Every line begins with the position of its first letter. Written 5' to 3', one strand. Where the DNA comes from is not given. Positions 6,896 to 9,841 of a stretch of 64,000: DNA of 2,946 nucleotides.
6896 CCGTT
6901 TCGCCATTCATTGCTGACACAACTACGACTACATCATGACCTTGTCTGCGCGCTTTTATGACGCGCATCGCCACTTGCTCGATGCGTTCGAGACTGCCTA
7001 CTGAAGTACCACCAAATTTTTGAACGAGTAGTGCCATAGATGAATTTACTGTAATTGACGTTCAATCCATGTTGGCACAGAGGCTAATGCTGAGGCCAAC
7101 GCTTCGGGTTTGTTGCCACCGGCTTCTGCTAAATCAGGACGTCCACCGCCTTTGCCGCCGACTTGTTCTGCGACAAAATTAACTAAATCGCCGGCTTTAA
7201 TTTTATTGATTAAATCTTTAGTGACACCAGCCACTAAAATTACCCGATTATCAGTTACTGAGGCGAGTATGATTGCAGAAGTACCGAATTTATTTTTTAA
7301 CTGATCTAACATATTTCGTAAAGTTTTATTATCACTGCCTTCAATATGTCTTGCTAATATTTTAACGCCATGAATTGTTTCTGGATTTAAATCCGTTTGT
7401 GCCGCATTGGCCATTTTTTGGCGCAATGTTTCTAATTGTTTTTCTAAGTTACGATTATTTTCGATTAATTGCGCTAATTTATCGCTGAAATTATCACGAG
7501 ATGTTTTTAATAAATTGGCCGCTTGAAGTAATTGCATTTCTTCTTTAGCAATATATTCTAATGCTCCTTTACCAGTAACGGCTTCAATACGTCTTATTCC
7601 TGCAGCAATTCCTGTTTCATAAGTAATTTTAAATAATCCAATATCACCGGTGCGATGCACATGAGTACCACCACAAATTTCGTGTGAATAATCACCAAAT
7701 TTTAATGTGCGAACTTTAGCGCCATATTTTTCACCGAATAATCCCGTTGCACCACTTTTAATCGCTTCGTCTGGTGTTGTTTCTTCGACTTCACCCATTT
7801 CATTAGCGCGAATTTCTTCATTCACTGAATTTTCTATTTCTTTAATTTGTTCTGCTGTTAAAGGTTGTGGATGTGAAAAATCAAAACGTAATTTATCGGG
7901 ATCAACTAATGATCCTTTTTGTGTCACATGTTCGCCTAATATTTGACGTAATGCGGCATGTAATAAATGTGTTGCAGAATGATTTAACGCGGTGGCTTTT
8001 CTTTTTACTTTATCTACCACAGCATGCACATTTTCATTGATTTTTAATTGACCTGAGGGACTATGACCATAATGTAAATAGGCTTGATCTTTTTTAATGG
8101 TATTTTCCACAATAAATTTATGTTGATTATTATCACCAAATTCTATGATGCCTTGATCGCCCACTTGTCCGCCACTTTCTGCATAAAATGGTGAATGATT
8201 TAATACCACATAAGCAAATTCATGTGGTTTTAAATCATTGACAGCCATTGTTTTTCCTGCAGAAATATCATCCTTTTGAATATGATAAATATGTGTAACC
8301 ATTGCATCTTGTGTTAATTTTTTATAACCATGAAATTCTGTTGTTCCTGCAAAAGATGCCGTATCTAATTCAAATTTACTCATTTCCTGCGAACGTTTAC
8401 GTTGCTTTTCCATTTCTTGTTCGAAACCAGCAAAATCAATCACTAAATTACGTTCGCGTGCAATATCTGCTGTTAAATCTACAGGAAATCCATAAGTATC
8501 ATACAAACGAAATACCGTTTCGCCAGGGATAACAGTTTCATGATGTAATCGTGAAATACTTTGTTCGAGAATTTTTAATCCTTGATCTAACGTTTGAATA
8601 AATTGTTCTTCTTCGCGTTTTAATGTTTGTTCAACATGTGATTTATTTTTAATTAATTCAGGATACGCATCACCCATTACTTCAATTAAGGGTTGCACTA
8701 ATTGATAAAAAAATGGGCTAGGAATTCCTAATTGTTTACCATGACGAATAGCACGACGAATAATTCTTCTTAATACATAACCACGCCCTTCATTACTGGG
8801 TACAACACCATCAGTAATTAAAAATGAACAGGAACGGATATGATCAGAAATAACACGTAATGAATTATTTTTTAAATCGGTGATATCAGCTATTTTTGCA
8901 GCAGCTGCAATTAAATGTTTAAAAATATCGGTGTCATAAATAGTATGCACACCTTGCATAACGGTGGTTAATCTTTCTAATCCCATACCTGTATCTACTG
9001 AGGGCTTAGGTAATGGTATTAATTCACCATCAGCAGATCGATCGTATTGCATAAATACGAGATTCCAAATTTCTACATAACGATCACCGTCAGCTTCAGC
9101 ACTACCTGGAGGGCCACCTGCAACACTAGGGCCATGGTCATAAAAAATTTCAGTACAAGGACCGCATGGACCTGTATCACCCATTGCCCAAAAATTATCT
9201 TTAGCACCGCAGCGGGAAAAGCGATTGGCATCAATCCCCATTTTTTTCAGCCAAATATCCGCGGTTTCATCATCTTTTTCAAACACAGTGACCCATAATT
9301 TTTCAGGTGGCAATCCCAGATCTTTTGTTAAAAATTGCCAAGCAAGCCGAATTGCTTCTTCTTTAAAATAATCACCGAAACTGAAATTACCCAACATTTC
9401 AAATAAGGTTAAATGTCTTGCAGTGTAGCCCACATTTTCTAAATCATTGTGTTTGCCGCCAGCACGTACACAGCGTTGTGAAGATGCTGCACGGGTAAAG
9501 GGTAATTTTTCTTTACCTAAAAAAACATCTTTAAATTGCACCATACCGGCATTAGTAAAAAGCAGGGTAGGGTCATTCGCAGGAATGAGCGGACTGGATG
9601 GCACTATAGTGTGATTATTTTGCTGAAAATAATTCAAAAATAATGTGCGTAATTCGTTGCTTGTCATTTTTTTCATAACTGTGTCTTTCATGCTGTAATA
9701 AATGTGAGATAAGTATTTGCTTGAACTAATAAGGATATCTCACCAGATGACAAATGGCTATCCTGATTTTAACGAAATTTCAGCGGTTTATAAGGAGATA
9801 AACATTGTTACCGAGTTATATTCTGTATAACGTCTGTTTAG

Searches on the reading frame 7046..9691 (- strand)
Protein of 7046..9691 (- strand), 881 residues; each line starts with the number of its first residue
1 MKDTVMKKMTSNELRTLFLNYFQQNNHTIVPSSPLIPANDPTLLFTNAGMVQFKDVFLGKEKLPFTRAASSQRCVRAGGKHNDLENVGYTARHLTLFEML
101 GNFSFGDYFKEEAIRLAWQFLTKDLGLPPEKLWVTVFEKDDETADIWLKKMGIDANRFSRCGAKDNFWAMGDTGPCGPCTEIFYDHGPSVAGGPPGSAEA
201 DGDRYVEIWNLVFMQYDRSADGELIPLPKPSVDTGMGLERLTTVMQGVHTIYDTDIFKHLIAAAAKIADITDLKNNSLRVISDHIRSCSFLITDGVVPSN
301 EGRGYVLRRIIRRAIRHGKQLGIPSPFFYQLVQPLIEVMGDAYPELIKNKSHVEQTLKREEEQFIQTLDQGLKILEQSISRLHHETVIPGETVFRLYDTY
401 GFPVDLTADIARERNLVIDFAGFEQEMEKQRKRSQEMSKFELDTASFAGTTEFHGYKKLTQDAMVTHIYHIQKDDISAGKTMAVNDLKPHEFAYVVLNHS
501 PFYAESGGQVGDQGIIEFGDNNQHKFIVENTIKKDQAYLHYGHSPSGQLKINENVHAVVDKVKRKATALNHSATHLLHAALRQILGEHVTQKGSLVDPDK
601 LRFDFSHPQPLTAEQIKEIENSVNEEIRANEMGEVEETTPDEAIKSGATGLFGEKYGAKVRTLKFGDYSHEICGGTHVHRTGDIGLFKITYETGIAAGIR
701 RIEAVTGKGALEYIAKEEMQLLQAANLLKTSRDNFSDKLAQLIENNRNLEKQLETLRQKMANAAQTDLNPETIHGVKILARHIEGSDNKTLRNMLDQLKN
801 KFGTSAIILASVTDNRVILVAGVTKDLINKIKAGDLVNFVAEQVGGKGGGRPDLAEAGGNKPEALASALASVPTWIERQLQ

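Call 22: search_protein_families(library=pfam, proteins=[window:7046-9691:-], max_evalue=0.001)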
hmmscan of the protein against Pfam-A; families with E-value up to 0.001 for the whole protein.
window:7046-9691:- (881 aa): 3 families
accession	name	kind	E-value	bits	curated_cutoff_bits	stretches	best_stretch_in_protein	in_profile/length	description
PF01411.24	tRNA-synt_2c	-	4.4e-214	712.5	30.3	1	13-561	1-550/552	tRNA synthetases class II (A)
PF02272.25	DHHA1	-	1.9e-17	64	25.9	1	776-877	2-101/102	DHHA1 domain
PF07973.19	tRNA_SAD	-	2.9e-15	56.4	24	1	660-703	1-44/44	Threonyl and Alanyl tRNA synthetase second additional domain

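Call 32: find_related_loci(query=window:7046-9691:-, collection=genome_contigs, flank=1000)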
Query window:7046-9691:- (881 aa) in genome_contigs; peptide patterns used: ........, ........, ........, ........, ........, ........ (x = any residue, [..] = any of these).
599 stretches matched a pattern (row limit reached: there are more); 528 encode a relative of the query (tblastn E <= 1e-3); the best 80 are kept; 80 distinct loci.
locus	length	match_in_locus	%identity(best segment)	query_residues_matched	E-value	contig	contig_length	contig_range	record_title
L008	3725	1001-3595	63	6-876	0e+0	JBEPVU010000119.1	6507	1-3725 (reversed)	MAG: Gammaproteobacteria bacterium isolate 22E.semibin_refined.170 NODE_12097_length_6507_cov_5.601984, whole genome sho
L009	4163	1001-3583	63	9-877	0e+0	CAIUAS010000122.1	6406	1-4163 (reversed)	MAG: uncultured Gammaproteobacteria bacterium isolate Ki2-D3_bin-1368 genome assembly, contig: bin-1368:122/376, whole g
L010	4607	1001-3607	61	4-880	0e+0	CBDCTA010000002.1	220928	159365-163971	MAG: Gammaproteobacteria bacterium isolate 5855a647-896d-46ad-840d-d36910132e9f genome assembly, contig: contig_2, whole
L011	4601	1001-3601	60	6-880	0e+0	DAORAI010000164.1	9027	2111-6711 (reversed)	MAG TPA_asm: Woeseiaceae bacterium isolate AMR_MDS_0962 NODE_1223_length_9027_cov_4.380183, whole genome shotgun sequenc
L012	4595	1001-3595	60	10-880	0e+0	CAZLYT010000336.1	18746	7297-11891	MAG TPA_asm: uncultured Candidatus Competibacteraceae bacterium isolate binchicken_co31_333 genome assembly, contig: k14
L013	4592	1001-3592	60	10-881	0e+0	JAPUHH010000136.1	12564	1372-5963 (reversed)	MAG: Gammaproteobacteria bacterium isolate KW1-S05_58 KW1-S05_58_cg136, whole genome shotgun sequence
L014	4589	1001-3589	60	11-881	0e+0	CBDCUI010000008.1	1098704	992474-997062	MAG: Gammaproteobacteria bacterium isolate 743376f1-14b3-4e29-811e-3c2fa12b1d83 genome assembly, contig: contig_8, whole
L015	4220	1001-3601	59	6-880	0e+0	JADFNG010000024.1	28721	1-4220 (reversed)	MAG: Proteobacteria bacterium isolate B61T3L11 B61T3L11_NODE1166, whole genome shotgun sequence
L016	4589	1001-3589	61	11-881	0e+0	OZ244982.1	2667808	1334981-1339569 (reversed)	MAG: Gammaproteobacteria bacterium isolate c50a0692-9ae5-4c27-9875-81729ab4e4f1 genome assembly, chromosome: 1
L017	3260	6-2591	59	11-880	0e+0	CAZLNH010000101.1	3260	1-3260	MAG TPA_asm: uncultured Woeseiaceae bacterium isolate binchicken_co31_70 genome assembly, contig: k141_53526, whole geno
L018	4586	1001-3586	60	11-880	0e+0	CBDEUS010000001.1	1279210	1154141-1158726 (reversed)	MAG: Gammaproteobacteria bacterium isolate 4feee3f2-ccb9-4819-93ba-1bc2e9d0c05e genome assembly, contig: contig_1, whole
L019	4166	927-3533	61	5-880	0e+0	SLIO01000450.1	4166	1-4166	MAG: Methylomicrobium sp. isolate CSSed165cm_201 CSSed16-5cm-117031, whole genome shotgun sequence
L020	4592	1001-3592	59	10-880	0e+0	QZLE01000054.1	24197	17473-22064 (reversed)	MAG: Gammaproteobacteria bacterium isolate Madre6 k127_19939, whole genome shotgun sequence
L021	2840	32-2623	61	10-880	0e+0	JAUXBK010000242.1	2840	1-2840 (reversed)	MAG: Sedimenticola sp. isolate CSMAG_2797 CSMAG_2797_k117_4332174_length_2840_cov_39.0000, whole genome shotgun sequence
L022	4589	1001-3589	61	11-881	0e+0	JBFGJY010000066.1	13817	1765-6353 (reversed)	MAG: Gammaproteobacteria bacterium isolate Mix_sand03.2021.01.D.33 k141_2524844_length_13817_cov_17.0537, whole genome s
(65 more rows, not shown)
